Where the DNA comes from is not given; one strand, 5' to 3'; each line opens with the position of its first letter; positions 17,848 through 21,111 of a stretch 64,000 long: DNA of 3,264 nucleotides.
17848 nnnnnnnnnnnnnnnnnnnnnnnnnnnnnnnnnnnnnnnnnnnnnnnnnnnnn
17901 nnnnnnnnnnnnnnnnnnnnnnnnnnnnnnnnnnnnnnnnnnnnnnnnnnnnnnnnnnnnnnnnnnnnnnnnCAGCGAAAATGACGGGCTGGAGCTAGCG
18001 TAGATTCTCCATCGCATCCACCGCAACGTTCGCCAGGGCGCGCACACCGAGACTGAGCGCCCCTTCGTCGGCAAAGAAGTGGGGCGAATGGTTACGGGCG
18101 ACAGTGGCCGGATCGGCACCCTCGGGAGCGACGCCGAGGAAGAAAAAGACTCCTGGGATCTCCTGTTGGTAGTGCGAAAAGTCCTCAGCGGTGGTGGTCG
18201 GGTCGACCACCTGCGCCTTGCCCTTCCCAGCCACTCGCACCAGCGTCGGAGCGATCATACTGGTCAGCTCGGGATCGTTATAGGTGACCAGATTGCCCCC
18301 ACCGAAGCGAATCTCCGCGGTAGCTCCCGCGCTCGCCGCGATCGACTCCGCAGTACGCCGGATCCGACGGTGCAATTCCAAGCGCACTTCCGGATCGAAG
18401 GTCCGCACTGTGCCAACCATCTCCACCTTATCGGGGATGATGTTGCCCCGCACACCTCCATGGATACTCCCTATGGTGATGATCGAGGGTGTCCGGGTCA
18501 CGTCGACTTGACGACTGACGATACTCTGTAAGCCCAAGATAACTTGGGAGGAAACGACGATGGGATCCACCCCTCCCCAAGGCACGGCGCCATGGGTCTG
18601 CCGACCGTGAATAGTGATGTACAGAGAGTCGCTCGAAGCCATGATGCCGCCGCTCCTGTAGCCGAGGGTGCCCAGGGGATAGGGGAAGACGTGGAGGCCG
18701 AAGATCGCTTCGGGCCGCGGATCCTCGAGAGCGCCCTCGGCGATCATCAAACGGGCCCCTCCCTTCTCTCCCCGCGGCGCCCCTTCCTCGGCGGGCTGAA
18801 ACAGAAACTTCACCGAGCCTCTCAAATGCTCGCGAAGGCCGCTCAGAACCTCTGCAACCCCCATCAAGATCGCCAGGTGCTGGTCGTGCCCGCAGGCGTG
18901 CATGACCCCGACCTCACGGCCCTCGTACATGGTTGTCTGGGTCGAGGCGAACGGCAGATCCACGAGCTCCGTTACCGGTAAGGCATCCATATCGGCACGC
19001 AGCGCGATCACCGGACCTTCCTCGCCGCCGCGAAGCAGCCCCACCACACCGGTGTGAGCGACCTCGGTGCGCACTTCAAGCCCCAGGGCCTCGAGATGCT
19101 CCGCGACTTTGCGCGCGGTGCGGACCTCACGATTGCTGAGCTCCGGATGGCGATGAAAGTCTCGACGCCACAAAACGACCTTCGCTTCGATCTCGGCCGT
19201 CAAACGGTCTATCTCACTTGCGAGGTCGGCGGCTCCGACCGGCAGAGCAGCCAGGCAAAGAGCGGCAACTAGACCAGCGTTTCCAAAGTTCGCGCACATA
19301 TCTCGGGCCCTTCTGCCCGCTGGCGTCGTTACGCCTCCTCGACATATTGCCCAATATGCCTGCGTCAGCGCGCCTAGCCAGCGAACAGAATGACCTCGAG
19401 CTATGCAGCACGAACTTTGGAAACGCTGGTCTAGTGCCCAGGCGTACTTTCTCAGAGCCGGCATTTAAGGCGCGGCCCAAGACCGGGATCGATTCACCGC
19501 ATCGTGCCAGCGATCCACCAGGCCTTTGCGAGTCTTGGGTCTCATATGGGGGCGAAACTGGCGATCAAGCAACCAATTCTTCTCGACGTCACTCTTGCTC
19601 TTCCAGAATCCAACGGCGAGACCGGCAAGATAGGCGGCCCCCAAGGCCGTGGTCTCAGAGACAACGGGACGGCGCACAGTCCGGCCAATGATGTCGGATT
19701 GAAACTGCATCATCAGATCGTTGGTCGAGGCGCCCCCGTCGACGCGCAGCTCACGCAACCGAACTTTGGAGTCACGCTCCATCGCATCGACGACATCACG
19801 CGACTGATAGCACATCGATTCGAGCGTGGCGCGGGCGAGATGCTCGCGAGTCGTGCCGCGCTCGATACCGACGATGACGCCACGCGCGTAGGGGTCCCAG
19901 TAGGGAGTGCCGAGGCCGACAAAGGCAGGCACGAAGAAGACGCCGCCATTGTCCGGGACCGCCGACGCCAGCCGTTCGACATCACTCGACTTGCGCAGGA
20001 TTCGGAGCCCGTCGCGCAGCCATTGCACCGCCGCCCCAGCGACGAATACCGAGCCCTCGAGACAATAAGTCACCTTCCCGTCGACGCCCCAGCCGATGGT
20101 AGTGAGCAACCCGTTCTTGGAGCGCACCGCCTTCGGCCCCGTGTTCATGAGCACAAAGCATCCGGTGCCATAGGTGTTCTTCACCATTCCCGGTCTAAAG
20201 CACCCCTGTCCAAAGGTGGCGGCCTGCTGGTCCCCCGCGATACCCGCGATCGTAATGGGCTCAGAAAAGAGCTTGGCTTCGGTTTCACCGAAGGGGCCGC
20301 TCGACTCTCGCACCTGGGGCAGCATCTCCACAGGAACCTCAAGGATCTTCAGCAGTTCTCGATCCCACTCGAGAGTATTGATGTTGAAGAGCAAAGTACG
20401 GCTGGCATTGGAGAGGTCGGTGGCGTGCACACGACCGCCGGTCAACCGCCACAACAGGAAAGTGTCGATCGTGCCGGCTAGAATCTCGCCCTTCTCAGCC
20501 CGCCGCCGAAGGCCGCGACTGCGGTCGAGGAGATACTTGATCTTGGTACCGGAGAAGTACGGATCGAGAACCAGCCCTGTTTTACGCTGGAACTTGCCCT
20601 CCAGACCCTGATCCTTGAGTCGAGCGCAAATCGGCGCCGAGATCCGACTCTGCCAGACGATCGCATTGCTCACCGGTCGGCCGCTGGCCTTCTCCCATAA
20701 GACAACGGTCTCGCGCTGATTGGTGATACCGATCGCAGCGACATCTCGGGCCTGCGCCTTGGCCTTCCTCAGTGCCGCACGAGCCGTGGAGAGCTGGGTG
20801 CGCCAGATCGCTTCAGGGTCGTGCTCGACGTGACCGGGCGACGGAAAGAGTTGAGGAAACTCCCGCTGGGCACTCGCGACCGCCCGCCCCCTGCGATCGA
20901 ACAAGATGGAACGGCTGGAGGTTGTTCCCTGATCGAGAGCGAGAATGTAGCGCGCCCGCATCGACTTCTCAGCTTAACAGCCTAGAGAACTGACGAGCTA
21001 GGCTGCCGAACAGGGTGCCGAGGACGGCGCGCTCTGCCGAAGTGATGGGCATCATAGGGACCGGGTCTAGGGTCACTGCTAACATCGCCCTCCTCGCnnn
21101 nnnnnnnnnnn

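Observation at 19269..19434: A 165-bp MITE family (three copies) whose CTAG termini sit exactly on gene start or stop codons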

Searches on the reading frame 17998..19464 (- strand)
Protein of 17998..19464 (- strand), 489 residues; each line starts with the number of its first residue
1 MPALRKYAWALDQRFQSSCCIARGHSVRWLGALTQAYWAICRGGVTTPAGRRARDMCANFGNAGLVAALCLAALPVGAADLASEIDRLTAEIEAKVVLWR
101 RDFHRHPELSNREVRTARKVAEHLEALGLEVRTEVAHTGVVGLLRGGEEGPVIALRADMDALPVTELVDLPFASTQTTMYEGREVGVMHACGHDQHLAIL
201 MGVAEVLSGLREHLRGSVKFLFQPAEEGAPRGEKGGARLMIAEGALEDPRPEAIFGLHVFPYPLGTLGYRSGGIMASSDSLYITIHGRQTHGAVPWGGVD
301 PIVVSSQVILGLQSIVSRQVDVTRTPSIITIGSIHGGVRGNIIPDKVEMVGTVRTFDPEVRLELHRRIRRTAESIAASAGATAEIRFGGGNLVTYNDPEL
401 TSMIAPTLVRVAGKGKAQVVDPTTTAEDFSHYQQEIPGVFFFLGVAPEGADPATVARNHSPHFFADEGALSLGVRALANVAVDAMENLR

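Call 64: search_protein_families(library=ncbifam, proteins=[window:17998-19464:-])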
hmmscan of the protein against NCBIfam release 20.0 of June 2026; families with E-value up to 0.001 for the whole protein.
window:17998-19464:- (489 aa): 17 families
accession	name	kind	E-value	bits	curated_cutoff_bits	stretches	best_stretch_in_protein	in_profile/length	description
NF040868.1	carboxypep_CpsA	equivalog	8.6e-117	390.2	500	1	85-483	4-388/391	carboxypeptidase CpsA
TIGR01891.1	amidohydrolases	subfamily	8.8e-98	327.8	153.75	1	98-473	3-366/366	amidohydrolase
NF038260.1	ectoine_DoeB_2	equivalog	7e-73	245.7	550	1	97-479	9-374/378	N(2)-acetyl-L-2,4-diaminobutanoate deacetylase DoeB2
TIGR01910.1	DapE-ArgE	subfamily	3.9e-08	32.9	217.6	1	280-441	180-347/373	ArgE/DapE family deacylase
TIGR01900.1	dapE-gram_pos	equivalog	4.6e-08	32.3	304.2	1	106-363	15-251/351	succinyl-diaminopimelate desuccinylase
TIGR01892.1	AcOrn-deacetyl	equivalog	7.7e-07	28.5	297.7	1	280-429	171-324/365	acetylornithine deacetylase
TIGR01879.1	hydantase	subfamily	1.2e-06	27.7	204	1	281-386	210-314/401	hydantoinase/carbamoylase family amidase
NF005602.0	PRK07338.1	equivalog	8.5e-06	24.6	357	1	278-385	205-308/409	hydrolase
NF009557.0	PRK13009.1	equivalog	1.2e-05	24.6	284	1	279-397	182-299/377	succinyl-diaminopimelate desuccinylase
NF058540.1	Ncarbamyl_ErtE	equivalog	3e-05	22.8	520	0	281-479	220-409/418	N-carbamyl-l-glutamate amidohydrolase ErtE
NF009555.0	PRK13004.1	equivalog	5.5e-05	22.2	321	0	84-167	5-86/399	YgeY family selenium metabolism-linked hydrolase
NF005710.0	PRK07522.1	subfamily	0.0001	21.6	412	1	281-439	185-352/391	acetylornithine deacetylase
TIGR01883.1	PepT-like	hypoth_equivalog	0.00016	20.8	274.25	1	282-385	176-274/361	peptidase T-like protein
NF006771.0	PRK09290.1-5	subfamily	0.00017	20.2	399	0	282-386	219-322/413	allantoate amidohydrolase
NF006398.0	PRK08651.1-1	equivalog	0.00057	19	439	1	283-422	201-347/403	succinyl-diaminopimelate desuccinylase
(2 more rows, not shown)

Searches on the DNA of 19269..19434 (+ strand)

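Call 10: search_dna_similar(query=window:19269-19434:+, collection=plasmids, mode=distant, max_rows=40)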
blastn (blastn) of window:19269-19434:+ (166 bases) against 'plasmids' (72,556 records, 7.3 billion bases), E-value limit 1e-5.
No match.

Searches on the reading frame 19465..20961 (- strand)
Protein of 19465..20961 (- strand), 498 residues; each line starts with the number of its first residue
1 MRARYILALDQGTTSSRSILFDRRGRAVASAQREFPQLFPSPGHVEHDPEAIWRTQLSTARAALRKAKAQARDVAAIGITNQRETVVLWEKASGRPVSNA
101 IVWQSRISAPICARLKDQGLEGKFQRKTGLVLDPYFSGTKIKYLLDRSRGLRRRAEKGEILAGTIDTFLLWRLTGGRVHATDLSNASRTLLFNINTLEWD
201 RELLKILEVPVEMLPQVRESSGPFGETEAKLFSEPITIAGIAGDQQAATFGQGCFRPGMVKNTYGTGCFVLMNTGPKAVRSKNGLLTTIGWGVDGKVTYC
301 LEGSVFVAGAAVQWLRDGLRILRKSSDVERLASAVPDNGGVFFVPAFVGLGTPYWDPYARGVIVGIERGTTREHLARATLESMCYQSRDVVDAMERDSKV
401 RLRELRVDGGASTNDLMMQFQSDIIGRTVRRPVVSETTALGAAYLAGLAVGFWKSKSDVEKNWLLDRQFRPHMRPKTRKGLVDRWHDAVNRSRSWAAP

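Call 19: find_encoding_contigs(protein=window:19465-20961:-, flank=3000, max_places=4)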
Protein window:19465-20961:- (498 aa): no gene with exactly this product is on record in the collection.

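Call 73: find_homologous_proteins(query=window:19468-20961:-)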
Query window:19468-20961:- (498 aa): 8000 proteins with E <= 0.001 among 8000 candidates; the best 120 are listed.
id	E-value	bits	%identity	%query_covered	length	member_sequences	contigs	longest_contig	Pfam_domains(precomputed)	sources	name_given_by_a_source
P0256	0.0e+0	1120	99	100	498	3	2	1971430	PF00370.28,PF02782.23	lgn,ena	-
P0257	1.9e-275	932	81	100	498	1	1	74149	PF00370.28,PF02782.23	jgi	jgi:glycerol kinase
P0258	1.7e-270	916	81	99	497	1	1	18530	PF00370.28,PF02782.23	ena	-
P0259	5.1e-268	908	79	99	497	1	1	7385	PF00370.28,PF02782.23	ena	-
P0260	6.2e-267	904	79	99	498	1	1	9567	PF00370.28,PF02782.23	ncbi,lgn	-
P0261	6.5e-267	904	78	99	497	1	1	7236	PF00370.28,PF02782.23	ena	-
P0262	7.9e-267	904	79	99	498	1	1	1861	PF00370.28,PF02782.23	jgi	-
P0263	5.1e-266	901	79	99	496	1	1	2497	PF00370.28,PF02782.23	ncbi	-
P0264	1.1e-265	900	79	99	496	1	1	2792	PF00370.28,PF02782.23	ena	-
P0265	2.5e-265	899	78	99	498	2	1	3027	PF00370.28,PF02782.23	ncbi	-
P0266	4.8e-265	898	78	99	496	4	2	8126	PF00370.28,PF02782.23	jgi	-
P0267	1.2e-261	887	77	99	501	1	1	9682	PF00370.28,PF02782.23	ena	-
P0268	2.0e-261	886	78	99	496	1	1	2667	PF00370.28,PF02782.23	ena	-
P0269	1.7e-257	873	78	96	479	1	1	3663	PF00370.28,PF02782.23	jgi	jgi:glycerol kinase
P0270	4.3e-255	865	74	99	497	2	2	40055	PF00370.28,PF02782.23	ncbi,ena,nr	ncbi:MAG: glycerol kinase [Candidatus Hydrogenedentota bacterium]|nr:MAG: glycerol kinase [Candidatu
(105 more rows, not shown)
